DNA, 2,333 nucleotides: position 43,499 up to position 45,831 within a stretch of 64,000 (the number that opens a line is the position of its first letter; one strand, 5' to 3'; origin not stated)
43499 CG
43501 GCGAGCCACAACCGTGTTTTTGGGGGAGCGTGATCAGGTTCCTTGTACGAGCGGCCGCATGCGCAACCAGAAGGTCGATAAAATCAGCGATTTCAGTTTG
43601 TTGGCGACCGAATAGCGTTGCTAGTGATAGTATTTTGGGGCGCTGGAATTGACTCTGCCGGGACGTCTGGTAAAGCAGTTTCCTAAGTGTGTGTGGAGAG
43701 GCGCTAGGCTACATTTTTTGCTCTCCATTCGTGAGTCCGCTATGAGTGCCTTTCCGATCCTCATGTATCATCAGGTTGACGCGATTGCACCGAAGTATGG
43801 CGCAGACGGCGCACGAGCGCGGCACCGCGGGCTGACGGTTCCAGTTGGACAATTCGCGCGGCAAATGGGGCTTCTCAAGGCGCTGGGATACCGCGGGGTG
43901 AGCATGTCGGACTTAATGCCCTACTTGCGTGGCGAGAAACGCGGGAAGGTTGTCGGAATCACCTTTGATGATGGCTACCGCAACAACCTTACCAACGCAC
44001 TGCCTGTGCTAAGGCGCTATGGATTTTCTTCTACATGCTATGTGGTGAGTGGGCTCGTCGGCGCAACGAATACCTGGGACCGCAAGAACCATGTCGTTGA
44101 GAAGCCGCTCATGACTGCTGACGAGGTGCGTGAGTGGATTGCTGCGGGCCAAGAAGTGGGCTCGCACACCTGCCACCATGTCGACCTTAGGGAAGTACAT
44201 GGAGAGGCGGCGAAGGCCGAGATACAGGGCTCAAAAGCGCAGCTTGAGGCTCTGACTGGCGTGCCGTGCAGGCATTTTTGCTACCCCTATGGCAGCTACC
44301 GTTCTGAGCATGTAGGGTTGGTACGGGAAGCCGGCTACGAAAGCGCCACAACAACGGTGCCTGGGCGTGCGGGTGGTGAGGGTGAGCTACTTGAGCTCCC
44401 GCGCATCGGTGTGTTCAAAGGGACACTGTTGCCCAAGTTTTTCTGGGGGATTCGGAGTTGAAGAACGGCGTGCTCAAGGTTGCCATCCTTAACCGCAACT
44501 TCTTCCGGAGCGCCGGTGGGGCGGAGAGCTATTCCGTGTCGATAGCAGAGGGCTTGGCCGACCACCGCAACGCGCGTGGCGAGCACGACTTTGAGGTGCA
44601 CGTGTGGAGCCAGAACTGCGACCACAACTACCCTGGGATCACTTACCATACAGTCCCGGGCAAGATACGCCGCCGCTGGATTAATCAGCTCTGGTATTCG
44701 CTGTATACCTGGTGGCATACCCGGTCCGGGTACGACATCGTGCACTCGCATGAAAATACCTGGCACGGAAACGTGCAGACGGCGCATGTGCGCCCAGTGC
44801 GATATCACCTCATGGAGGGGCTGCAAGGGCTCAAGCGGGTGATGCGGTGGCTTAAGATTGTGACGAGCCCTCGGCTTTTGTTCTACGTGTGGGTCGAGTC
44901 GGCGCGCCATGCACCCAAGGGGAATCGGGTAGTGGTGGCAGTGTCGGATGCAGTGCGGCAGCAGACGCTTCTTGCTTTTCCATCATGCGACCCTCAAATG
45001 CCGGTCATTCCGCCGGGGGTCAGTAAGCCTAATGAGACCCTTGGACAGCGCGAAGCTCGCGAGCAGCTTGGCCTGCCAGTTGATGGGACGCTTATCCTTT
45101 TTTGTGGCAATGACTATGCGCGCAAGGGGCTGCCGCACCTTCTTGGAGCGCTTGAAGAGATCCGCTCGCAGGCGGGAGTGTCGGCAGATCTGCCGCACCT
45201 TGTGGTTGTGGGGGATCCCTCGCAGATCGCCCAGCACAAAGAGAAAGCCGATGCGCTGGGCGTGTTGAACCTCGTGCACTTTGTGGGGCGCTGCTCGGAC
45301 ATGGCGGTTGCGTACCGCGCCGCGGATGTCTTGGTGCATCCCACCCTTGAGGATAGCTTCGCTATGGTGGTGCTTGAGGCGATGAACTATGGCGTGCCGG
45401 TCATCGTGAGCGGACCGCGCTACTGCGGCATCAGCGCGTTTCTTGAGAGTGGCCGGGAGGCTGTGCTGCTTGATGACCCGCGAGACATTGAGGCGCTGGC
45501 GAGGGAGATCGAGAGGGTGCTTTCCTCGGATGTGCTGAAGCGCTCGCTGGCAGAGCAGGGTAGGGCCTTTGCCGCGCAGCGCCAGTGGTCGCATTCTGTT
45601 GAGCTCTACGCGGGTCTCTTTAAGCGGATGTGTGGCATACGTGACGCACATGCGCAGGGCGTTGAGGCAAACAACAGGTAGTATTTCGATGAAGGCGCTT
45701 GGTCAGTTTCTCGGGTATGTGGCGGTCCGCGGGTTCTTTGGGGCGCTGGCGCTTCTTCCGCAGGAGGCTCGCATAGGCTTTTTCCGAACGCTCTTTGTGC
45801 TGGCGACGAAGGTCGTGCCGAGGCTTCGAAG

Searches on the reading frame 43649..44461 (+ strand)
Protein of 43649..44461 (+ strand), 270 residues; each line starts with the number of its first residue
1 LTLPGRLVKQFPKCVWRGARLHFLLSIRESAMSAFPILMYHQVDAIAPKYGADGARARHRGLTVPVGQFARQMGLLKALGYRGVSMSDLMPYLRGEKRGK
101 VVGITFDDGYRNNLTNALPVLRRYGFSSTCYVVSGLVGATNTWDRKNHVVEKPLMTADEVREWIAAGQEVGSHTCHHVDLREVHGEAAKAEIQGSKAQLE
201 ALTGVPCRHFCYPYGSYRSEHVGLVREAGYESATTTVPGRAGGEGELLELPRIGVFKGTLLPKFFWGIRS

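Call 7: search_protein_families(library=pfam, proteins=[window:43649-44461:+], max_evalue=0.01)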
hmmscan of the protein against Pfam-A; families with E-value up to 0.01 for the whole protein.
window:43649-44461:+ (270 aa): 1 family
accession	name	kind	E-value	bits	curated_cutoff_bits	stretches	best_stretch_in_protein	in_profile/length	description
PF01522.26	Polysacc_deac_1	-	3.7e-29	101.7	23.1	1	95-231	2-122/124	Polysaccharide deacetylase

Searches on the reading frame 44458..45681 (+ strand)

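Call 7: search_protein_families(library=pfam, proteins=[window:44458-45681:+], max_evalue=0.01)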
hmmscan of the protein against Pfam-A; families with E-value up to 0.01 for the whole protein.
window:44458-45681:+ (407 aa): 5 families
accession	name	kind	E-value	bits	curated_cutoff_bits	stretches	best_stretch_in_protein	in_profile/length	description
PF00534.26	Glycos_transf_1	-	1.1e-28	100.3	26.4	1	197-369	2-170/172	Glycosyl transferases group 1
PF13692.12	Glyco_trans_1_4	-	3.1e-25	89.5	27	1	212-356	3-141/142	Glycosyl transferases group 1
PF20706.3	GT4-conflict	-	1e-12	48.2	26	1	156-381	147-382/385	Family 4 Glycosyltransferase in conflict systems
PF13524.12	Glyco_trans_1_2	-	6.1e-08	33.2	25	1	263-379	27-137/144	Glycosyl transferase-like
PF13439.12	Glyco_transf_4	-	4.1e-06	27.4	28.5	1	20-188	2-166/170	Glycosyltransferase Family 4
